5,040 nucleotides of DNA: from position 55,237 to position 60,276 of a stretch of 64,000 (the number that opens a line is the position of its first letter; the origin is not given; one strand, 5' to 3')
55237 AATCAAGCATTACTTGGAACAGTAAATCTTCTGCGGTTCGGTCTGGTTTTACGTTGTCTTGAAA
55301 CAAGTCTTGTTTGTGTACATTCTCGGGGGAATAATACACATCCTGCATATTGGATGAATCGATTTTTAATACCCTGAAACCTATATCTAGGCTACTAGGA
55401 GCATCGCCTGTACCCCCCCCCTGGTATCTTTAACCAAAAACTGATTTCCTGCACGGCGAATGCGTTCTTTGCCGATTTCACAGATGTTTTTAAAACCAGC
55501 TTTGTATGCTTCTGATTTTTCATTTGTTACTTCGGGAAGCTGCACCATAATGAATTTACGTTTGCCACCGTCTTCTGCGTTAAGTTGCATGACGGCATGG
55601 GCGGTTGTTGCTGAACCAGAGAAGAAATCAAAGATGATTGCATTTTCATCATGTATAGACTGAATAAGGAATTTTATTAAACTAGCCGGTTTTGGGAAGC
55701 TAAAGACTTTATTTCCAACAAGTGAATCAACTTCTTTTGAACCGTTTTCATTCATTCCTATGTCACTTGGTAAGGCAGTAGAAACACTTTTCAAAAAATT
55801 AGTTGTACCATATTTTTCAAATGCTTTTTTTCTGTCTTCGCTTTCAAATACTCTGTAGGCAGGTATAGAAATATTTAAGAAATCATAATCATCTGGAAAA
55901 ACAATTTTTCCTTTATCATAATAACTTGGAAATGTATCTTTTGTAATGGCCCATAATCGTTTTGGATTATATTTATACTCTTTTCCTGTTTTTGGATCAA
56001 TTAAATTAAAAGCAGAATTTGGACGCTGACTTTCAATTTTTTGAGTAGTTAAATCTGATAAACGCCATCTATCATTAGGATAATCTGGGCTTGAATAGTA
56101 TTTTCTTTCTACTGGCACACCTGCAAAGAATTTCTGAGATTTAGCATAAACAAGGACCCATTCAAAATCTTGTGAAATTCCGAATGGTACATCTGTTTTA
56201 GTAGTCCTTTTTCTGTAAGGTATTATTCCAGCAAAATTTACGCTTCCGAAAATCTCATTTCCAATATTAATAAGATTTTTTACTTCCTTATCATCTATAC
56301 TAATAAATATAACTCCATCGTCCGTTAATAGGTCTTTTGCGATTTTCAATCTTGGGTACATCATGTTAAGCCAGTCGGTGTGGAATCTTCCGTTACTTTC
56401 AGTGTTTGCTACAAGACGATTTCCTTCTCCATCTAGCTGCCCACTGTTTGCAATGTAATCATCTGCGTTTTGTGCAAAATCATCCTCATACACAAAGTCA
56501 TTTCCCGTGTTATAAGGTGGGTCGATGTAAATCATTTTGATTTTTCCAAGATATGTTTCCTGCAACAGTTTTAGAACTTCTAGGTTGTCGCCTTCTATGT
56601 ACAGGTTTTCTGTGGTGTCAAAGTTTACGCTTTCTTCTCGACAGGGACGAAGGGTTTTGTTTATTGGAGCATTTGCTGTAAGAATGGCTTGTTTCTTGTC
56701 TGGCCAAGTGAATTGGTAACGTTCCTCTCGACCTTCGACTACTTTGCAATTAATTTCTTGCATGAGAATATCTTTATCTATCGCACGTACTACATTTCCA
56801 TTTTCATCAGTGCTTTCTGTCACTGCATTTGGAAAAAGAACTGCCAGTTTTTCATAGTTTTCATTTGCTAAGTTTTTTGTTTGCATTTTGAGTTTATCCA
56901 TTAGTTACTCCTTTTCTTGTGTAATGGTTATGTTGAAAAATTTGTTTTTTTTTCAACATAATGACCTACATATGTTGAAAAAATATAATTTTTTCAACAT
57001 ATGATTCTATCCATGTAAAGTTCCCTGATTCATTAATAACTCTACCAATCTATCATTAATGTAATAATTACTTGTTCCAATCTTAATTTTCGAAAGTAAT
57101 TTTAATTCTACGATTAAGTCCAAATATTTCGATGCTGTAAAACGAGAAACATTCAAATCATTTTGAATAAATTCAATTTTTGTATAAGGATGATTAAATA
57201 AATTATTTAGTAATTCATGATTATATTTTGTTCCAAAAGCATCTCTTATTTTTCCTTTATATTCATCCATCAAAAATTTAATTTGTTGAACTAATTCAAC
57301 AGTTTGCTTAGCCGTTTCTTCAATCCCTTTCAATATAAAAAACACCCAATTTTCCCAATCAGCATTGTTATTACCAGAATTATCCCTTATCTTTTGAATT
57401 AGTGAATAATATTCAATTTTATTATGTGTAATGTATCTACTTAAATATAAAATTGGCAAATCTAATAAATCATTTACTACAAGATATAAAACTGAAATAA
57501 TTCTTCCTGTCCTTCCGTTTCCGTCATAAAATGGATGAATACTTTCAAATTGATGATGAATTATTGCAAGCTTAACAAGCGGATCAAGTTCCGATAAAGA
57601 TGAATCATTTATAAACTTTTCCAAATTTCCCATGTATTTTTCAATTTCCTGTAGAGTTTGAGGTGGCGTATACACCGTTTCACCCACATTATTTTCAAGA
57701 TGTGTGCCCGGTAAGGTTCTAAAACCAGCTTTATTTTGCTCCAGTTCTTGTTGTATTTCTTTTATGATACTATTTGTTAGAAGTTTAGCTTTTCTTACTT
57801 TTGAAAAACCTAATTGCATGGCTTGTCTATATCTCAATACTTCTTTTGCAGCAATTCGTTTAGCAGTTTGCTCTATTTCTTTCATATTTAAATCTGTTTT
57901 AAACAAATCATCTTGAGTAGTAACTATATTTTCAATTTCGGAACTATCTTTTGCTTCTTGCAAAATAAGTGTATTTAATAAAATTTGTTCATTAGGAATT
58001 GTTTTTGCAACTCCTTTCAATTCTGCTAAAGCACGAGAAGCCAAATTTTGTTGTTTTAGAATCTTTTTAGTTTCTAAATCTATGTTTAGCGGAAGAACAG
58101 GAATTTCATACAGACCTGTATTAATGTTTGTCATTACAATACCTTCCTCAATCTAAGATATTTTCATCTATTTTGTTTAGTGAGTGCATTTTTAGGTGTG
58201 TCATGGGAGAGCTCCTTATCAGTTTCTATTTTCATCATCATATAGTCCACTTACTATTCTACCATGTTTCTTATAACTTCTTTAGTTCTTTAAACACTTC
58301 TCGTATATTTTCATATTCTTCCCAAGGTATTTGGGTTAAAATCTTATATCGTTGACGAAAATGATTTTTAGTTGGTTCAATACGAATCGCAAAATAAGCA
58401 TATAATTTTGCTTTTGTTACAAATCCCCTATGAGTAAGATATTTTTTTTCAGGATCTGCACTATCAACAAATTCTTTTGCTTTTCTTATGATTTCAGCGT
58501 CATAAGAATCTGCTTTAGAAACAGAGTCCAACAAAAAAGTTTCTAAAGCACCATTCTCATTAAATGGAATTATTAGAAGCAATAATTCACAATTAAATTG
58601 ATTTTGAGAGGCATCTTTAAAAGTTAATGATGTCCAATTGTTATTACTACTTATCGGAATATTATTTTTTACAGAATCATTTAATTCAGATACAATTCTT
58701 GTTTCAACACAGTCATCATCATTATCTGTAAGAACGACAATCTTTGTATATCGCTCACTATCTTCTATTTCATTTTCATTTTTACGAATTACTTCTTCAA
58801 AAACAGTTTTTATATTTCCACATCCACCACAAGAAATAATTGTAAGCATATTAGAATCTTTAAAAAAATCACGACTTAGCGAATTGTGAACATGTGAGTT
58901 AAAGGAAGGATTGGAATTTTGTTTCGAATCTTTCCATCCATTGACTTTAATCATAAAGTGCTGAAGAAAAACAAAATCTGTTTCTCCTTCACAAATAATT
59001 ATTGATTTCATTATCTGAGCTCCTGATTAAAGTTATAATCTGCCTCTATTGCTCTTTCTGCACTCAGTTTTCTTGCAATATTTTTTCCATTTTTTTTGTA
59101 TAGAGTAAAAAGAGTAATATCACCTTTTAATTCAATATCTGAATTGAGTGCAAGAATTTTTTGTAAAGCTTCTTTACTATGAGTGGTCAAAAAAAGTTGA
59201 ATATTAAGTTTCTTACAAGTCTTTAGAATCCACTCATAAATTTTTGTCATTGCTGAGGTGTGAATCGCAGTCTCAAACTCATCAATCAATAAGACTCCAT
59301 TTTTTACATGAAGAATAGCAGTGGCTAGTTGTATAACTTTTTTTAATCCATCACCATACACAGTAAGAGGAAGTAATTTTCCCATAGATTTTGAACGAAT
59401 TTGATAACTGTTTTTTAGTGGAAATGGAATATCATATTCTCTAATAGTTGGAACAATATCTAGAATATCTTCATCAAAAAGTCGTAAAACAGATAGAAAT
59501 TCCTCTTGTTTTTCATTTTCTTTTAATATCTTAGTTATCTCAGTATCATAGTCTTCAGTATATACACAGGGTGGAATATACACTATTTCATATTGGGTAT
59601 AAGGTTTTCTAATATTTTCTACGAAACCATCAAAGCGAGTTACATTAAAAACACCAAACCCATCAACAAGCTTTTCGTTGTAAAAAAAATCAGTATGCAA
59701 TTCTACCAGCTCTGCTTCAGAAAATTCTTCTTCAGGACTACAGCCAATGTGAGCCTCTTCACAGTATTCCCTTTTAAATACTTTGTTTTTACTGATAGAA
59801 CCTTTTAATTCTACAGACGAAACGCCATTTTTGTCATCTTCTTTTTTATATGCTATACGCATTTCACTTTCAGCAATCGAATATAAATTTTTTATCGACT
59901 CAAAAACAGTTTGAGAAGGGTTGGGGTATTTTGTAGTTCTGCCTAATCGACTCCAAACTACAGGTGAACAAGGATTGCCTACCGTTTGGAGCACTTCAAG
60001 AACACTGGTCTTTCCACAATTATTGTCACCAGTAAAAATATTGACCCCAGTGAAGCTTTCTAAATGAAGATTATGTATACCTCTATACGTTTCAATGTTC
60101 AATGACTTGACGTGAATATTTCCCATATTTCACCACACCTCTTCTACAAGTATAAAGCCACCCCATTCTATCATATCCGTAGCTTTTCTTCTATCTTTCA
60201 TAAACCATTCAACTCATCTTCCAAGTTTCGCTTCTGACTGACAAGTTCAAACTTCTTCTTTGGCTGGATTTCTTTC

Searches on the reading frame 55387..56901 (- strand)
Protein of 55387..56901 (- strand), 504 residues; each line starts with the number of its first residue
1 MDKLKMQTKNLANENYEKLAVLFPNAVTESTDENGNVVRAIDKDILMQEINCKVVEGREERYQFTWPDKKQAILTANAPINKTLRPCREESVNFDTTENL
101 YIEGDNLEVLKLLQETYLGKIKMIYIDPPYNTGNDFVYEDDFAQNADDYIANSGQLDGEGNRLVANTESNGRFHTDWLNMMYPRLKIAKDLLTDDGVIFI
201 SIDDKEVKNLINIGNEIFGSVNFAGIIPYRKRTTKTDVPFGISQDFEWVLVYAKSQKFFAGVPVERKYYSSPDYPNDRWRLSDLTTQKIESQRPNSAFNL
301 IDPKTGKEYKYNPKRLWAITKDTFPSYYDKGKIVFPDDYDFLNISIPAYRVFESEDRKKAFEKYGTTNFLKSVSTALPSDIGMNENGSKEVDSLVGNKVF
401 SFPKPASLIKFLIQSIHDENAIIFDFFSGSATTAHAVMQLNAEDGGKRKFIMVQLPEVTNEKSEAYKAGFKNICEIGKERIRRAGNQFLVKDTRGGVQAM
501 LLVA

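Call 5: search_protein_families(library=pfam, proteins=[window:55387-56901:-], max_evalue=0.01)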
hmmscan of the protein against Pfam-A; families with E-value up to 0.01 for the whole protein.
window:55387-56901:- (504 aa): 1 family
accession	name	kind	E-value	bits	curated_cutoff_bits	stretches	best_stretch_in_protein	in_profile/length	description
PF01555.25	N6_N4_Mtase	-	9.3e-33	114.5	26.7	1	121-450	1-206/221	DNA methylase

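Call 6: search_protein_families(library=padloc, proteins=[window:55387-56901:-], max_evalue=0.01)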
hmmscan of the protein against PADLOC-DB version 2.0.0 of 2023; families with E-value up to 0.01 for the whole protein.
window:55387-56901:- (504 aa): 31 families (the best 25 are shown)
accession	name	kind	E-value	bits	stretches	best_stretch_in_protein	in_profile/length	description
PDLC03634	MTase_III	-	2e-179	596.4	1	1-488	2-479/621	Type III methyltransferase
PDLC03641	MTase_III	-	7.5e-108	359.8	1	8-487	10-478/657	Type III methyltransferase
PDLC03637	MTase_III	-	1.2e-90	302.6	1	7-490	42-488/513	Type III methyltransferase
PDLC03644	MTase_III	-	1.5e-69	233.2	1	65-463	5-389/542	Type III methyltransferase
PDLC03639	MTase_III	-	1e-57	193.9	2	97-320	86-288/639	Type III methyltransferase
PDLC03640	MTase_III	-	2.1e-56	189.6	2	97-257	42-201/654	Type III methyltransferase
PDLC03642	MTase_III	-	2.7e-51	172.8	3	375-475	317-416/528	Type III methyltransferase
PDLC03636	MTase_III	-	5.1e-42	142.4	3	174-270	93-191/575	Type III methyltransferase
PDLC03635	MTase_III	-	1e-36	124.9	2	170-441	260-552/708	Type III methyltransferase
PDLC03643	MTase_III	-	1.1e-32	111.9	1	181-462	1-273/465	Type III methyltransferase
PDLC03638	MTase_III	-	1.9e-32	110.5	2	175-457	429-667/816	Type III methyltransferase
PDLC03646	MTase_III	-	3.6e-31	105.8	3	277-489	659-860/1057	Type III methyltransferase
PDLC03278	MTase_II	-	1.3e-28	98.5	3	173-266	42-133/390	Type II methyltransferase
PDLC03354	MTase_II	-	4e-26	90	1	71-441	36-362/425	Type II methyltransferase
PDLC03645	MTase_III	-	1.1e-24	84.5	2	101-285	142-304/709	Type III methyltransferase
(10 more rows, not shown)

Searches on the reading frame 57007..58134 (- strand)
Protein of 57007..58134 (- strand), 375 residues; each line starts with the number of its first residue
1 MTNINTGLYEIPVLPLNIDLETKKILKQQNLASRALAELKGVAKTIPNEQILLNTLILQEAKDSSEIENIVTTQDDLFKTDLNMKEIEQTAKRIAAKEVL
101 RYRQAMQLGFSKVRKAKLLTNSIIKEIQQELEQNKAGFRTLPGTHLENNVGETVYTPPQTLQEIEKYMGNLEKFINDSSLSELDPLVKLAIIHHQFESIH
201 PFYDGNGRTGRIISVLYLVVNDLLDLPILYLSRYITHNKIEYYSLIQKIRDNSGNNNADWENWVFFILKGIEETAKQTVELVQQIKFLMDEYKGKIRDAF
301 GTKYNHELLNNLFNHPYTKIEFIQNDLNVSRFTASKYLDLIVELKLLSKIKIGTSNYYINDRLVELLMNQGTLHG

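Call 5: search_protein_families(library=pfam, proteins=[window:57007-58134:-], max_evalue=0.01)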
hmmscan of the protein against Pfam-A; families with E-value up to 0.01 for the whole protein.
window:57007-58134:- (375 aa): 3 families
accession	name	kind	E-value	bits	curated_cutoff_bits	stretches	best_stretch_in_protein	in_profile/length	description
PF13784.11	Fic_N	-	2.3e-26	92.1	26.7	1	27-110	2-81/82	Fic/DOC family N-terminal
PF21248.3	SoFic-like_C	-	2.5e-19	69.7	27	1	288-363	1-76/76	Protein adenylyltransferase SoFic-like, C-terminal domain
PF02661.23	Fic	-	3.1e-19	70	24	1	119-218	2-93/93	Fic/DOC family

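Call 6: search_protein_families(library=padloc, proteins=[window:57007-58134:-], max_evalue=0.01)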
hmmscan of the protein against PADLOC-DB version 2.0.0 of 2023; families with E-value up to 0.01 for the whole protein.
window:57007-58134:- (375 aa): 7 families
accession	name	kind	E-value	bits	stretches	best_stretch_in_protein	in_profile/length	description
PDLC03963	SoFic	-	6.3e-116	385.7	1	13-367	13-358/361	-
PDLC04840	PDC-S04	-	2.2e-17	61.6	1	53-224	8-179/227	-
PDLC04836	PDC-S04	-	1.7e-13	48.3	1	117-251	87-214/244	-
PDLC04966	PDC-S24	-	4.6e-12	43.6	1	114-248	227-367/497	-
PDLC04837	PDC-S04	-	4.9e-10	37.1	1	118-223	84-188/234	-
PDLC04839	PDC-S04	-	6.3e-10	37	1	159-249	102-186/205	-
PDLC04838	PDC-S04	-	9.8e-07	26.7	1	151-213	94-157/209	-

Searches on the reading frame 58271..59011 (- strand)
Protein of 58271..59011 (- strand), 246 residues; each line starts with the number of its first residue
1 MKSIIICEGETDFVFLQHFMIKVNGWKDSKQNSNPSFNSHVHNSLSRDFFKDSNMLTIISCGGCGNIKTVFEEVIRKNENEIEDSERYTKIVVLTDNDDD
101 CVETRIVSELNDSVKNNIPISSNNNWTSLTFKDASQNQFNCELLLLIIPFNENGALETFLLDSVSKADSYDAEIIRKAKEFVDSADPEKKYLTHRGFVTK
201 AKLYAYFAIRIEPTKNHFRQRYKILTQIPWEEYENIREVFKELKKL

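Call 5: search_protein_families(library=pfam, proteins=[window:58271-59011:-], max_evalue=0.01)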
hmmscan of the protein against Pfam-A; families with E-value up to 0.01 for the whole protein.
window:58271-59011:- (246 aa): 2 families
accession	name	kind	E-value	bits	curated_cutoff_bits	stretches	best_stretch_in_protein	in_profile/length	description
PF11536.14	DUF3226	-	9.9e-15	55.3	27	1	3-217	2-180/208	Protein of unknown function (DUF3226)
PF20469.4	OLD-like_TOPRIM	-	0.00025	22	23.2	0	2-71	4-50/67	Overcoming lysogenization defect protein-like, TOPRIM domain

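Call 6: search_protein_families(library=padloc, proteins=[window:58271-59011:-], max_evalue=0.01)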
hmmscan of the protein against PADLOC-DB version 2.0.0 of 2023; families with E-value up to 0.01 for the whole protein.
window:58271-59011:- (246 aa): 9 families
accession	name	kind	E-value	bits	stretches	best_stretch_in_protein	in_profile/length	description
PDLC04618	PDC-M38B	-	1.5e-82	274.7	1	1-246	1-244/244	-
PDLC04619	PDC-M38B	-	6.5e-52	174.6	1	1-245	1-239/240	-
PDLC04620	PDC-M38B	-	7.1e-42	141.7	1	1-245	1-244/250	-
PDLC04622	PDC-M38B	-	2.6e-23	80.9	1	1-244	2-236/246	-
PDLC04621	PDC-M38B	-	4.9e-17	60.5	1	1-242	1-230/233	-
PDLC02966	RT-Toprim_I-C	-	2.2e-08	31.1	1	2-193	351-521/568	single gene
PDLC02963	RT-Toprim_I-C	-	9e-08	29.1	1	2-193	349-518/552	single gene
PDLC04624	PDC-M38B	-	7.2e-06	23.9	1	72-216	52-190/220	-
PDLC04136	mad4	-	0.00048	18.9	1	2-100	6-74/110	mads_4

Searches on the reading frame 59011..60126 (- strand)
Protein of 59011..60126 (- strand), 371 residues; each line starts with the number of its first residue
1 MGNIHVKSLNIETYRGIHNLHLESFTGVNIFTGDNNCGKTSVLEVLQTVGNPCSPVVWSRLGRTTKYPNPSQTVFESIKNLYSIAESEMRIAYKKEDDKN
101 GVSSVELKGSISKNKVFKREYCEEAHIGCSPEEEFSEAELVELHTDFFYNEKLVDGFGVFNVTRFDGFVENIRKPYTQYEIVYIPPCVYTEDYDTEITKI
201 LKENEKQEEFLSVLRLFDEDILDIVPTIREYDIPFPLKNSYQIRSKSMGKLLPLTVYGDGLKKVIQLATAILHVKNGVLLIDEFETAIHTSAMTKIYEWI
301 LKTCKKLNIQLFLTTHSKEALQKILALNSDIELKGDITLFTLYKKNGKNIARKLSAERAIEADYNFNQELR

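Call 5: search_protein_families(library=pfam, proteins=[window:59011-60126:-], max_evalue=0.01)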
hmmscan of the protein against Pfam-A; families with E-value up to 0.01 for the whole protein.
window:59011-60126:- (371 aa): 5 families
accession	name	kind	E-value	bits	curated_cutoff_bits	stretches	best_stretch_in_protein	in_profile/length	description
PF13304.12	AAA_21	-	3.6e-21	77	27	1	220-317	220-299/304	AAA domain, putative AbiEii toxin, Type IV TA system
PF13175.12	AAA_15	-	1.9e-17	64.4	32.1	2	6-124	3-105/374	AAA ATPase domain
PF02463.25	SMC_N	-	1.7e-05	24.8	40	1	6-324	2-205/220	RecF/RecN/SMC N terminal domain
PF11398.14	DUF2813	-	0.00033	20.6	21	0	5-49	2-45/372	Protein of unknown function (DUF2813)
PF13476.12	AAA_23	-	0.001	20.2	27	1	8-66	1-55/201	AAA domain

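Call 6: search_protein_families(library=padloc, proteins=[window:59011-60126:-], max_evalue=0.01)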
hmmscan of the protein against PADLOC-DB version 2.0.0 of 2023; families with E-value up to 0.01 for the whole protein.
window:59011-60126:- (371 aa): 96 families (the best 25 are shown)
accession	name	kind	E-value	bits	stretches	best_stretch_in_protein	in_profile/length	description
PDLC04608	PDC-M38A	-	2.6e-100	334.7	1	4-371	3-366/367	-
PDLC02336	AbiLi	-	7.2e-50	168.5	1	6-357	2-327/340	AbiLi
PDLC04611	PDC-M38A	-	1.3e-37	128.2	1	6-330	2-339/383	-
PDLC04607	PDC-M38A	-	1.8e-37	127.1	2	189-368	534-711/715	-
PDLC04609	PDC-M38A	-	1e-36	124.9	1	6-371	2-371/371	-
PDLC02980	AriA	-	6e-23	80.3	1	28-317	1-299/304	-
PDLC04610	PDC-M38A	-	1.7e-19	68.3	2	246-328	243-325/362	-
PDLC02335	AbiLi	-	4.5e-18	63.4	1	27-341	77-251/326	AbiLi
PDLC02979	AriA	-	2.4e-16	58.5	2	195-318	253-370/373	-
PDLC04176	HEC-01A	-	7.5e-16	56.4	1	5-320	2-320/371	-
PDLC02981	AriAB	-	2.3e-15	54.3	2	5-49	2-46/694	-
PDLC04213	HEC-02A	-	9.8e-15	52.9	2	249-354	202-306/337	-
PDLC00271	PtuA1|PtuA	-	3.5e-14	51.2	2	5-100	2-90/421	AAA ATPase domain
PDLC03878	NsnB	-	8.1e-14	50.1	1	7-348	3-308/345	-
PDLC04214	HEC-02A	-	1.2e-13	49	2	251-345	210-304/338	-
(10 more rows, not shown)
